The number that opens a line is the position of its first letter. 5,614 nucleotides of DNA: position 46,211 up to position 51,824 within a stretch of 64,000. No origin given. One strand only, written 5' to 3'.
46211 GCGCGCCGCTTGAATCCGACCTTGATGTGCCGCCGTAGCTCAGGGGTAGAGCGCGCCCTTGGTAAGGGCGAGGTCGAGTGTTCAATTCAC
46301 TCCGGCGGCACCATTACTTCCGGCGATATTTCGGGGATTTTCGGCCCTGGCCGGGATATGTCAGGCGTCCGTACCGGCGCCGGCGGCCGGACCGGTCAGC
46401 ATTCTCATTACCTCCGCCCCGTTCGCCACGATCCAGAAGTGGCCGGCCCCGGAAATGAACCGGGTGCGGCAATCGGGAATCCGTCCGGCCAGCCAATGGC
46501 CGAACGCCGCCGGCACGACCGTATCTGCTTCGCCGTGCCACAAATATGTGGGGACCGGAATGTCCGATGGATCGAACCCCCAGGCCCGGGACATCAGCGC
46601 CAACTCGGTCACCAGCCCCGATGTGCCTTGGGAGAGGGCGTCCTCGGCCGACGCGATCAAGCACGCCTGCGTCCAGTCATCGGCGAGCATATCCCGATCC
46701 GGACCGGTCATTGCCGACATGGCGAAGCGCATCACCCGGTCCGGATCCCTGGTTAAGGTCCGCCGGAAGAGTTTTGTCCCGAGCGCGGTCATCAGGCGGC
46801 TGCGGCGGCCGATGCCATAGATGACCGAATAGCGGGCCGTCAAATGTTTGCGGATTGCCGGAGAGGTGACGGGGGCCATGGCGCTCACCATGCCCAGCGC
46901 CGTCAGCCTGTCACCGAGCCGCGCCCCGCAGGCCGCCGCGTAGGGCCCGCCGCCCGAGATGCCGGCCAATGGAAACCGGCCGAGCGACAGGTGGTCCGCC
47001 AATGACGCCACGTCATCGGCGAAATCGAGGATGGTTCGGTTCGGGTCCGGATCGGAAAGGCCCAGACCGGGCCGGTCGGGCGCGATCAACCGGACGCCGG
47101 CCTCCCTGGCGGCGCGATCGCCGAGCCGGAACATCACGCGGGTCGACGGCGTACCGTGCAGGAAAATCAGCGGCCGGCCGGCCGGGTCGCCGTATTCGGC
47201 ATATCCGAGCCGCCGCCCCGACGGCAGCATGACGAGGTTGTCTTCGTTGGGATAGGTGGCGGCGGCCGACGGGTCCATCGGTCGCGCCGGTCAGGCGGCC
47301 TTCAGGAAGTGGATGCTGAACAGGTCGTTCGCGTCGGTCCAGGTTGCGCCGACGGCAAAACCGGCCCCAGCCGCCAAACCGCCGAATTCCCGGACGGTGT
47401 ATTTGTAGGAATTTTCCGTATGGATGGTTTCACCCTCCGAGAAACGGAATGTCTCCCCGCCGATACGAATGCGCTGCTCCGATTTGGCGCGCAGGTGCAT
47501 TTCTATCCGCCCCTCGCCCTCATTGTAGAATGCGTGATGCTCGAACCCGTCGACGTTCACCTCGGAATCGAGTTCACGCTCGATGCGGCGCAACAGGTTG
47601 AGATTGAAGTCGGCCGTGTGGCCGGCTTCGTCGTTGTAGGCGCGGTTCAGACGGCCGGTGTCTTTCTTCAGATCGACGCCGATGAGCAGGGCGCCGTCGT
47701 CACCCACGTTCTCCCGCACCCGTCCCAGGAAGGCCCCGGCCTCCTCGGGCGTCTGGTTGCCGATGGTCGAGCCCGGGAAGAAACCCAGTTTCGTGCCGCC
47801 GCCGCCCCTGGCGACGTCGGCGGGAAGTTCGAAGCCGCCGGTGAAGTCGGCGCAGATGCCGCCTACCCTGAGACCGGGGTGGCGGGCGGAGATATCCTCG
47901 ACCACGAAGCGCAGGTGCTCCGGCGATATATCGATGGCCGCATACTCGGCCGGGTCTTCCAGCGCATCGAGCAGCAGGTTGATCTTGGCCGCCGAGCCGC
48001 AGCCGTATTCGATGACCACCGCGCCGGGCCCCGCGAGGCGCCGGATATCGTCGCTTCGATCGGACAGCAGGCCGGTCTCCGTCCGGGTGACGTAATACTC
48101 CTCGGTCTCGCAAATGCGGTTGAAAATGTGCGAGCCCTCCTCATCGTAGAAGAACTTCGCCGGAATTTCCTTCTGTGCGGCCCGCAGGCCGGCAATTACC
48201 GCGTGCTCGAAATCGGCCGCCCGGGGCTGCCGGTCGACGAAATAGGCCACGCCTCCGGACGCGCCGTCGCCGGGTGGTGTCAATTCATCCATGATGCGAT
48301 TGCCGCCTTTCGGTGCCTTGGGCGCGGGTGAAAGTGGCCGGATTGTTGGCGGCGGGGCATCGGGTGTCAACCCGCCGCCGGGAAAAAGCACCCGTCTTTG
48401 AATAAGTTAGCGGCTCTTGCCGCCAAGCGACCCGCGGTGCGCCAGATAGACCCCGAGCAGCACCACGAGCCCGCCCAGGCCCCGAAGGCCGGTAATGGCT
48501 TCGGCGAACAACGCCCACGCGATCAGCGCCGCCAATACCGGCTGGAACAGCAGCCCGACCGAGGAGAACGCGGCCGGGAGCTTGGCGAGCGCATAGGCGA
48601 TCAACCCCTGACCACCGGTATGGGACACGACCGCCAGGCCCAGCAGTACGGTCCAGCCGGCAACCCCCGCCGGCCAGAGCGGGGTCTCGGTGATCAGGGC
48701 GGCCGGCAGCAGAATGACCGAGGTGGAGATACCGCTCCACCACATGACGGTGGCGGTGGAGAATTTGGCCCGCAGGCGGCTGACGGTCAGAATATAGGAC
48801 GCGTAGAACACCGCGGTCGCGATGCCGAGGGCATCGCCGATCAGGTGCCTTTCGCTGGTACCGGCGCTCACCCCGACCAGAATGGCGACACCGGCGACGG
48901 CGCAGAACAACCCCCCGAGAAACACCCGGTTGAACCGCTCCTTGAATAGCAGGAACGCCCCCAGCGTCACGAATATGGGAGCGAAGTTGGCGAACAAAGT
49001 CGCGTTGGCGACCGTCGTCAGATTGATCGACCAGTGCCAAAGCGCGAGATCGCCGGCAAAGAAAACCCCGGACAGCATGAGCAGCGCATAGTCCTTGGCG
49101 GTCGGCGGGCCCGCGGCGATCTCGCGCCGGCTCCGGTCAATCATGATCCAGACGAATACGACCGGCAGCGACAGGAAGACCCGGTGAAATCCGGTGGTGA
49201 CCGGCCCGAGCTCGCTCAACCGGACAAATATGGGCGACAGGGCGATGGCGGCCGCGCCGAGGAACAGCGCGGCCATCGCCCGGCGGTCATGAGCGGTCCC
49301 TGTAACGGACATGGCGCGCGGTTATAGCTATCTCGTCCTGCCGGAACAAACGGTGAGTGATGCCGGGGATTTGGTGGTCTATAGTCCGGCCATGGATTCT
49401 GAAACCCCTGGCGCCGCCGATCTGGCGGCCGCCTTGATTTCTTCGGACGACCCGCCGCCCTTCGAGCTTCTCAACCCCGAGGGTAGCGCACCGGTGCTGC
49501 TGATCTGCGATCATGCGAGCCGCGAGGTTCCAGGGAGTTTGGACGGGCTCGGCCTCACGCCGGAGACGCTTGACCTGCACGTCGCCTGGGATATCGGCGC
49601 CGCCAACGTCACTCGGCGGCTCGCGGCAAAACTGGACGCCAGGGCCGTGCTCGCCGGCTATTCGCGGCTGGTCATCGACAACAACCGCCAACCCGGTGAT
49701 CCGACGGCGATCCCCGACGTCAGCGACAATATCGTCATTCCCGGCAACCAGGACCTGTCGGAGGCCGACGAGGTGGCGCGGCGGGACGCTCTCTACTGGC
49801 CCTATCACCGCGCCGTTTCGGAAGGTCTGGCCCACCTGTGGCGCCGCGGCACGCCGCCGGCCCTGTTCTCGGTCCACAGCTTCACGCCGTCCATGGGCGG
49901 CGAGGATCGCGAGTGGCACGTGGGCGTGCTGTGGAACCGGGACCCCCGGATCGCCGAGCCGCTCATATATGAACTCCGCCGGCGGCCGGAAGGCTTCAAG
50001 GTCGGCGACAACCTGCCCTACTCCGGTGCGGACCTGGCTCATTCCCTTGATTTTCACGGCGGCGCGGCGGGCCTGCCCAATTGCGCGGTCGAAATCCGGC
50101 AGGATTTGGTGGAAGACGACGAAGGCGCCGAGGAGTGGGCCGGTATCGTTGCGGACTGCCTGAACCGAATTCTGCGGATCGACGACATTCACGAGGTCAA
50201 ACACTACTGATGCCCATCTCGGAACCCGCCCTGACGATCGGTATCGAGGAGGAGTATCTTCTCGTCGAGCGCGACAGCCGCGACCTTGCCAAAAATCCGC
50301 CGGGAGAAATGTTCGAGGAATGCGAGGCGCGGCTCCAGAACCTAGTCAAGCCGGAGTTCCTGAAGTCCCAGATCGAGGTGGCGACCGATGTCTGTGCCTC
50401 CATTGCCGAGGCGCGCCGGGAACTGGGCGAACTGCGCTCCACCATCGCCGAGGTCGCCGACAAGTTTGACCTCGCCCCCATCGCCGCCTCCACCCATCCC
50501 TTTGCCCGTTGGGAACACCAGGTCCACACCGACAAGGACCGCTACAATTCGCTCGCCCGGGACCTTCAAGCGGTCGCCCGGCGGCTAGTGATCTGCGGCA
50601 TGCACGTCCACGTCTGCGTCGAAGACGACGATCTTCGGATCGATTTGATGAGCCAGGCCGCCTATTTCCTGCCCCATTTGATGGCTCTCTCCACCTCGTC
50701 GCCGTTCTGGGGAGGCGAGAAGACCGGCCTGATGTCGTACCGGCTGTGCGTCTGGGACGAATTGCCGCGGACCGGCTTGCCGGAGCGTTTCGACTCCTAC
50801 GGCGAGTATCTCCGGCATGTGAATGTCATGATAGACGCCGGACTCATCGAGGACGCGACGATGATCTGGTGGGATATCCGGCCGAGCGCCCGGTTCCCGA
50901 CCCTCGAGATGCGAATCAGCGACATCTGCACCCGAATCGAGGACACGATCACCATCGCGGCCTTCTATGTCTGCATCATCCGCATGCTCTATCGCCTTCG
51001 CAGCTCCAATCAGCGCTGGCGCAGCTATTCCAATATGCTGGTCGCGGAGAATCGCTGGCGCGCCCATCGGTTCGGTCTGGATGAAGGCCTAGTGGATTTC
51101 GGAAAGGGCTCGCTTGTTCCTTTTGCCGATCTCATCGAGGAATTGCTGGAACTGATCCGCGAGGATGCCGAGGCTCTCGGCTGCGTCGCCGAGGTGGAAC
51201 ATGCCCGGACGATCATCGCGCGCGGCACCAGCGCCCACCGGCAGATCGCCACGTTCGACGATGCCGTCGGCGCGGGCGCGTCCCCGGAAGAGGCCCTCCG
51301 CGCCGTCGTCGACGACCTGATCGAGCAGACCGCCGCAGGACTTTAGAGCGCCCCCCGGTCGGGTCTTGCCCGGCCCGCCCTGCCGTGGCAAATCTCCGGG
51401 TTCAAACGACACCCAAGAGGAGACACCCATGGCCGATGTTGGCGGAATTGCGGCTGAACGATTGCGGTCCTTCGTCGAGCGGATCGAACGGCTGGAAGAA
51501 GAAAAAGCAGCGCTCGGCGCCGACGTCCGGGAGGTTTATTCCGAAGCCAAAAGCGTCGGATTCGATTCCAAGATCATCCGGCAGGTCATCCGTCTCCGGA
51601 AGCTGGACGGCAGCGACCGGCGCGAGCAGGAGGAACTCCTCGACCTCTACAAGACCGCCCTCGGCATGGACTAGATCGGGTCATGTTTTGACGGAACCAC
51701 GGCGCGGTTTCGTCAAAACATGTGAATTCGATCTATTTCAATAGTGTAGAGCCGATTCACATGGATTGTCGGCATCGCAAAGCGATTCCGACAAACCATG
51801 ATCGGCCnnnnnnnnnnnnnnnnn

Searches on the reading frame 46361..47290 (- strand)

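Call 56: search_protein_families(library=pfam, proteins=[window:46361-47290:-])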
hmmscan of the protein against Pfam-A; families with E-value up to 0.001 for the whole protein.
window:46361-47290:- (309 aa): 3 families
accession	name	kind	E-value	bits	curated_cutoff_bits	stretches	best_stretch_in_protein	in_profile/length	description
PF12697.13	Abhydrolase_6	-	1.7e-14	55.5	26.3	1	41-294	1-214/217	Alpha/beta hydrolase family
PF00561.26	Abhydrolase_1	-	2.9e-14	53.8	25.8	1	40-285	2-239/245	alpha/beta hydrolase fold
PF12146.15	Hydrolase_4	-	4.5e-08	33.1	27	1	62-284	28-232/239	Serine aminopeptidase, S33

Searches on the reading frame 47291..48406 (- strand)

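Call 26: search_protein_families(library=pfam, proteins=[window:47291-48406:-])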
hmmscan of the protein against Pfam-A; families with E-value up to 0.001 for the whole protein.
window:47291-48406:- (371 aa): 2 families
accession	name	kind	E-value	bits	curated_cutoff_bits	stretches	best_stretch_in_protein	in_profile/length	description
PF10017.15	Methyltransf_33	-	8.7e-104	347.3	23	1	67-369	2-303/304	Histidine-specific methyltransferase, SAM-dependent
PF13649.12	Methyltransf_25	-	0.00086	20.4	27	0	131-189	1-56/97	Methyltransferase domain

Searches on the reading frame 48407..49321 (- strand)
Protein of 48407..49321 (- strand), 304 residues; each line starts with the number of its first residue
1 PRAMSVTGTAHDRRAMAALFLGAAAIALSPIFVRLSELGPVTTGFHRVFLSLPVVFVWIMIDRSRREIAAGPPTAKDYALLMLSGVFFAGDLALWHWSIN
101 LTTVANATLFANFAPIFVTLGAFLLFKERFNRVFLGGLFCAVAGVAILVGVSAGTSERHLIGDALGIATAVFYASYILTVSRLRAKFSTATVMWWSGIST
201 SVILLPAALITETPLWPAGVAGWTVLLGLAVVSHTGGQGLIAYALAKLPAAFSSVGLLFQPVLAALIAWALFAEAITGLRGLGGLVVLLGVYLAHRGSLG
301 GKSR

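Call 26: search_protein_families(library=pfam, proteins=[window:48407-49321:-])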
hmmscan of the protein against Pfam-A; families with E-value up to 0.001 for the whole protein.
window:48407-49321:- (304 aa): 1 family
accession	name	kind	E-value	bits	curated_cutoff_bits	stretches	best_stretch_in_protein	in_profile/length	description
PF00892.27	EamA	-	2.9e-28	99.3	28.2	2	161-293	2-132/135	EamA-like transporter family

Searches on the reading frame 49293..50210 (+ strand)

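Call 26: search_protein_families(library=pfam, proteins=[window:49293-50210:+])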
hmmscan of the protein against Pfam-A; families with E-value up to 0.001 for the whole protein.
window:49293-50210:+ (305 aa): 1 family
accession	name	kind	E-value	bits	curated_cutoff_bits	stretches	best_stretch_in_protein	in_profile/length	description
PF05013.17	FGase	-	8.3e-45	154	28.9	1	67-272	2-217/219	N-formylglutamate amidohydrolase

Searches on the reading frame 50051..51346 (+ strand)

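Call 26: search_protein_families(library=pfam, proteins=[window:50051-51346:+])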
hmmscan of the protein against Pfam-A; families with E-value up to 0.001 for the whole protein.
window:50051-51346:+ (431 aa): 1 family
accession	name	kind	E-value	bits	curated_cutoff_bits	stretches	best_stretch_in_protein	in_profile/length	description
PF04107.18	GCS2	-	6e-53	180.5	21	1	64-340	2-288/291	Glutamate-cysteine ligase family 2(GCS2)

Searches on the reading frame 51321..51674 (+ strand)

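Call 81: search_protein_families(library=pfam, proteins=[window:51321-51674:+])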
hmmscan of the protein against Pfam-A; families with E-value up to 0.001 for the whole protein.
window:51321-51674:+ (117 aa): 1 family
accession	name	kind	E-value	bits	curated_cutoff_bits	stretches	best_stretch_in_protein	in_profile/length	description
PF10073.14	GapR_DNA-bd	-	1.4e-32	111.6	22.6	1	44-115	1-72/72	GapR-like, DNA-binding domain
